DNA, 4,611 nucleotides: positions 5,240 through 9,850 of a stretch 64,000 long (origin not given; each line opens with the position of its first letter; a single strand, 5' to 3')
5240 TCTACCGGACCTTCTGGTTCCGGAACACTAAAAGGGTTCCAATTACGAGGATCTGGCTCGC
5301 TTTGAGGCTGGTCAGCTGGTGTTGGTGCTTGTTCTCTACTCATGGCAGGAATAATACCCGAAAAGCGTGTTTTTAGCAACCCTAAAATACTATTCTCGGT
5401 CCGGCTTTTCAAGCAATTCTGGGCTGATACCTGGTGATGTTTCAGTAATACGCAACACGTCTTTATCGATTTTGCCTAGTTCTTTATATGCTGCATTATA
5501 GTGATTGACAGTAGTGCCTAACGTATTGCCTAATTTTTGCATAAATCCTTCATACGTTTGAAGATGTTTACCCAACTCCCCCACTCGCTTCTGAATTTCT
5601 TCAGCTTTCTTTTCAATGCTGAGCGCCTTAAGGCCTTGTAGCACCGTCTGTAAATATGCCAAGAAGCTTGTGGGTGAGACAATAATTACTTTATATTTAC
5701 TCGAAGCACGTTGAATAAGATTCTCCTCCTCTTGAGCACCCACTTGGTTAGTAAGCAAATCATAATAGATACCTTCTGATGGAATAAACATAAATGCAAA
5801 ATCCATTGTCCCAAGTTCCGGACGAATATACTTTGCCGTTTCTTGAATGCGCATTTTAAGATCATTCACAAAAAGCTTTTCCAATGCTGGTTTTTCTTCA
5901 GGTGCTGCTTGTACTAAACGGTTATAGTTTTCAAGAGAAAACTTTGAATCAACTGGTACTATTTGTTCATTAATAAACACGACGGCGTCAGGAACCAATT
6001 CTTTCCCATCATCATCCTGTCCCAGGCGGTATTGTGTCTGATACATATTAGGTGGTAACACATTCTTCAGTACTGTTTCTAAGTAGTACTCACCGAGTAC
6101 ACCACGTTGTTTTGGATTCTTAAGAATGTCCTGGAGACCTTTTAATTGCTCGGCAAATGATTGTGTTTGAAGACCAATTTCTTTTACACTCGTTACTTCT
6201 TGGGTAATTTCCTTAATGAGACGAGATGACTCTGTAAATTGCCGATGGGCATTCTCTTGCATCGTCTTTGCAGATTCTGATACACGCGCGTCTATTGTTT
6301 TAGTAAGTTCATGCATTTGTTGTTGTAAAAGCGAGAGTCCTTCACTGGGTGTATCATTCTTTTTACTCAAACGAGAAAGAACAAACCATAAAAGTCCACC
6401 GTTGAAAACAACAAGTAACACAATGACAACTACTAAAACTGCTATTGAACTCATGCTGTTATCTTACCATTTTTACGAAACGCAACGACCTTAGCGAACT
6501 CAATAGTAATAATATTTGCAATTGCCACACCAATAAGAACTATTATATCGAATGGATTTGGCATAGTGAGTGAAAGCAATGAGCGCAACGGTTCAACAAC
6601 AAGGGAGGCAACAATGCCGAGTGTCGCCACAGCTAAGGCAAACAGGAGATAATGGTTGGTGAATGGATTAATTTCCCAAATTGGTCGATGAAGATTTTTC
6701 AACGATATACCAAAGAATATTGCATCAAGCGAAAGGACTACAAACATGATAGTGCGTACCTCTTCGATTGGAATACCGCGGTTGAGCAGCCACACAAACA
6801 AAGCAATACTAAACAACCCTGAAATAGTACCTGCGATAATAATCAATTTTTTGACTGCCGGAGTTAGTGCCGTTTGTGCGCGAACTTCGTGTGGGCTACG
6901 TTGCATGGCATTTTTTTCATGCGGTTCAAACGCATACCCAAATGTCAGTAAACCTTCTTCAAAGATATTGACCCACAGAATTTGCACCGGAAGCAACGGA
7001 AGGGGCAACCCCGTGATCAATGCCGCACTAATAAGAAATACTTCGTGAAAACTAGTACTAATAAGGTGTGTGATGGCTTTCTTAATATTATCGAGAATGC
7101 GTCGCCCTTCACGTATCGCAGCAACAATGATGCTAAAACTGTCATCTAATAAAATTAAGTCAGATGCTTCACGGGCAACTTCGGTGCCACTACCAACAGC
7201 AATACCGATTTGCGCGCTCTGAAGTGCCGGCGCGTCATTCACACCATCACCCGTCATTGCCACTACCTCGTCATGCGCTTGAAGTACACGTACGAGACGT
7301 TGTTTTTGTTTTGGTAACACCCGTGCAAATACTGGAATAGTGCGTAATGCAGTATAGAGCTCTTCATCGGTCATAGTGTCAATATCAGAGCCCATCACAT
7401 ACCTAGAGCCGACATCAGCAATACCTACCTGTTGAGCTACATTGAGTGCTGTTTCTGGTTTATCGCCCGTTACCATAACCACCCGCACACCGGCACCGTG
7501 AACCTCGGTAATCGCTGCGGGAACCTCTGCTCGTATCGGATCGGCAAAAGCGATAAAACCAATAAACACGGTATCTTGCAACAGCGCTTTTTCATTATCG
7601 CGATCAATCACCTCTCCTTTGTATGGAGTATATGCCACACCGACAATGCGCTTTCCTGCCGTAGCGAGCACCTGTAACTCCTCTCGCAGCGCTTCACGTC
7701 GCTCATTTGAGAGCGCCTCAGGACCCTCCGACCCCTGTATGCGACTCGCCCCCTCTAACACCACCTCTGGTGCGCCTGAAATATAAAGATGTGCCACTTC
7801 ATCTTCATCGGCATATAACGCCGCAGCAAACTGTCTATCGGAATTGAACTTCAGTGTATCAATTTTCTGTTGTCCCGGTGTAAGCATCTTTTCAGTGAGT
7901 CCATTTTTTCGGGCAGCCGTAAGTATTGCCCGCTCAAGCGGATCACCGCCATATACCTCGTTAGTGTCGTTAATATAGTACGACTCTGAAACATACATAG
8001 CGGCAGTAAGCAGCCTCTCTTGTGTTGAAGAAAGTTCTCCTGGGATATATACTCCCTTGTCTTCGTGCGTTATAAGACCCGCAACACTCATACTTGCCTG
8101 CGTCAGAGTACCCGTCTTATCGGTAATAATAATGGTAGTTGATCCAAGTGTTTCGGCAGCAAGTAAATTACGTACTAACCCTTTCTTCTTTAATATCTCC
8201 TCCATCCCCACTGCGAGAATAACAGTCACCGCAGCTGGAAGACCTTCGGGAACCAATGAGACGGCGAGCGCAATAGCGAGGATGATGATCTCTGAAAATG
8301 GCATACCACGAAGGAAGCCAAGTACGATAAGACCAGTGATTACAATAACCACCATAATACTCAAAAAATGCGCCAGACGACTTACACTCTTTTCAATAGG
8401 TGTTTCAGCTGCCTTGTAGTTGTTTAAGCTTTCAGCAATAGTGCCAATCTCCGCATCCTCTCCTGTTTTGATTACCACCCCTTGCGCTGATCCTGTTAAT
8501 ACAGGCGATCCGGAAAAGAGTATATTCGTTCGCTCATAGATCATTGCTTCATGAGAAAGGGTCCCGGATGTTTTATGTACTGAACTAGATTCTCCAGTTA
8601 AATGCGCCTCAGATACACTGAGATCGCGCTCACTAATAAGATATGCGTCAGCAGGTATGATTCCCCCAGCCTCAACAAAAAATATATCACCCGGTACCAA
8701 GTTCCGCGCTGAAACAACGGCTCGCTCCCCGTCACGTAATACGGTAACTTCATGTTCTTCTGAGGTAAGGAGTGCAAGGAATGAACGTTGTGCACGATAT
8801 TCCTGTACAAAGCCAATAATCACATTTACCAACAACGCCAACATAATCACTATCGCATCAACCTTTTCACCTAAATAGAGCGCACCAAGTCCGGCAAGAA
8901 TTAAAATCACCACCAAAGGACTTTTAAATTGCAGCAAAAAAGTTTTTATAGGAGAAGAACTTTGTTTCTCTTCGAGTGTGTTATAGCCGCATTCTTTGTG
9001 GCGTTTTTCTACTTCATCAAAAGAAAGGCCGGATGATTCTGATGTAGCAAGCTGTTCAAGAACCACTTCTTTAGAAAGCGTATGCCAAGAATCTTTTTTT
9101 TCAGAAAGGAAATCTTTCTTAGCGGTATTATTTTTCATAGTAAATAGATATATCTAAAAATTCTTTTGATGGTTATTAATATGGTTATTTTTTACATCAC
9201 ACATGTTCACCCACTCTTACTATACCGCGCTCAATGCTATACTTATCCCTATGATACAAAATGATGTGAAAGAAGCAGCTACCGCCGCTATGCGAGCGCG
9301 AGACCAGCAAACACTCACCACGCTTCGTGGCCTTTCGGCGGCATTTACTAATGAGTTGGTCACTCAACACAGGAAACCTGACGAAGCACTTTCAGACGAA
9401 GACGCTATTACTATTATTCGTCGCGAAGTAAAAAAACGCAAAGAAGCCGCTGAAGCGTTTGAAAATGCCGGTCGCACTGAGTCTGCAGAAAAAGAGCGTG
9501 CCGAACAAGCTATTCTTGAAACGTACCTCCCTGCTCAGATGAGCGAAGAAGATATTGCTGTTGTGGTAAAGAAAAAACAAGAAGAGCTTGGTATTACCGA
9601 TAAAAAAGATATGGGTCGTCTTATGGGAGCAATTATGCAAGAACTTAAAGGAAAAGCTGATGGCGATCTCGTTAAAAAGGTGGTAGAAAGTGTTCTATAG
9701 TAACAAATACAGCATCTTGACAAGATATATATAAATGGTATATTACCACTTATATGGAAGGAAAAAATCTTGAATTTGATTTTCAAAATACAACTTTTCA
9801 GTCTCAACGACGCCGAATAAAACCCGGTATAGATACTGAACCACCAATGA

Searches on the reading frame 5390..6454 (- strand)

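Call 39: search_protein_families(library=pfam, proteins=[window:5390-6454:-], max_evalue=0.00001)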
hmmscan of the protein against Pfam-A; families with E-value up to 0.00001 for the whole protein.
window:5390-6454:- (354 aa): 1 family
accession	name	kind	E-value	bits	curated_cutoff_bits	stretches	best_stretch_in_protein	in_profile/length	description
PF02646.22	RmuC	-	8e-54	183.1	26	1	46-328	2-273/291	RmuC family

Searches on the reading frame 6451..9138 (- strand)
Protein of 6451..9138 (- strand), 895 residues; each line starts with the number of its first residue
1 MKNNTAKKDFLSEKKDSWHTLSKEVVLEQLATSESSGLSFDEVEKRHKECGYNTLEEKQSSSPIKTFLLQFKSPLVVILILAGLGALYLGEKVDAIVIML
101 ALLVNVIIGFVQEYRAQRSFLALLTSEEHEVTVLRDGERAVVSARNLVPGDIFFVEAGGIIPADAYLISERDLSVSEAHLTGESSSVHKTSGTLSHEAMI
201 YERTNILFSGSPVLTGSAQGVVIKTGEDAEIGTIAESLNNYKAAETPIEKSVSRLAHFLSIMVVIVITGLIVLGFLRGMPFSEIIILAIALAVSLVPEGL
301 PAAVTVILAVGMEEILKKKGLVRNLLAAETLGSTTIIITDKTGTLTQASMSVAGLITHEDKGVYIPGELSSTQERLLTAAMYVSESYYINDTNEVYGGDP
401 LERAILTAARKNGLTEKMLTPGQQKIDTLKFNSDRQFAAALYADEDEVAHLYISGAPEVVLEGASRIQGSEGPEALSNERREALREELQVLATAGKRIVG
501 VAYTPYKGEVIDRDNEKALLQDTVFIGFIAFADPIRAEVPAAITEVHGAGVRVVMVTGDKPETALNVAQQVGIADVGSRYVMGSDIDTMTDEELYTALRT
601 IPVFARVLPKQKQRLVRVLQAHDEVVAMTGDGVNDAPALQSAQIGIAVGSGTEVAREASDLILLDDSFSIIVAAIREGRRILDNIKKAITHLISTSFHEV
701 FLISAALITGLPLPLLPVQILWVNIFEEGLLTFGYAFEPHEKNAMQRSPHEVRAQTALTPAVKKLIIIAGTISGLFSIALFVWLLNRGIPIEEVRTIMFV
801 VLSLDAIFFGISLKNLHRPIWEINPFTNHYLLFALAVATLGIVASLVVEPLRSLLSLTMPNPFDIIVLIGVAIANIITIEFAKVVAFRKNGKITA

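Call 39: search_protein_families(library=pfam, proteins=[window:6451-9138:-], max_evalue=0.00001)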
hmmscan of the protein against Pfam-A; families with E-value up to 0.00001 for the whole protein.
window:6451-9138:- (895 aa): 6 families
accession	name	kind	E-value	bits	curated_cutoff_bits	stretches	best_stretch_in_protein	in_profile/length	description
PF00122.25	E1-E2_ATPase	-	4.3e-44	150.6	28.1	1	128-318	4-181/181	E1-E2 ATPase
PF00689.26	Cation_ATPase_C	-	4.4e-29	101.9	27.3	1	712-884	1-174/175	Cation transporting ATPase, C-terminus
PF00690.31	Cation_ATPase_N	-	7.1e-18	64.5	20.4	1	18-83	1-66/69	Cation transporter/ATPase, N-terminus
PF00702.32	Hydrolase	-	1.7e-16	61.6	26.4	1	336-642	3-190/191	haloacid dehalogenase-like hydrolase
PF13246.12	Cation_ATPase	-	1.4e-08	35.1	21.7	1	394-466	17-90/91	Cation transport ATPase (P-type)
PF08282.18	Hydrolase_3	-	8.9e-07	29.3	20.9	0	614-664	194-244/255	haloacid dehalogenase-like hydrolase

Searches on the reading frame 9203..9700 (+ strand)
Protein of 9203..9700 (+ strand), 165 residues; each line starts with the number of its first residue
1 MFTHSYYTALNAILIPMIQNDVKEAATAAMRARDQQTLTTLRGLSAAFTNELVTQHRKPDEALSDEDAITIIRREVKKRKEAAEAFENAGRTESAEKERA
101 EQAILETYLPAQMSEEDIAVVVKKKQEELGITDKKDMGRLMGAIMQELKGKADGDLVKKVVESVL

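Call 39: search_protein_families(library=pfam, proteins=[window:9203-9700:+], max_evalue=0.00001)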
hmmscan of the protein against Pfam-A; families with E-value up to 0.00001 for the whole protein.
window:9203-9700:+ (165 aa): 1 family
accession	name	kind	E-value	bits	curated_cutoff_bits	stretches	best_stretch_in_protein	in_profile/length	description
PF09424.15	YqeY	-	4.1e-42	144.1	27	1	21-165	3-143/143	Yqey-like protein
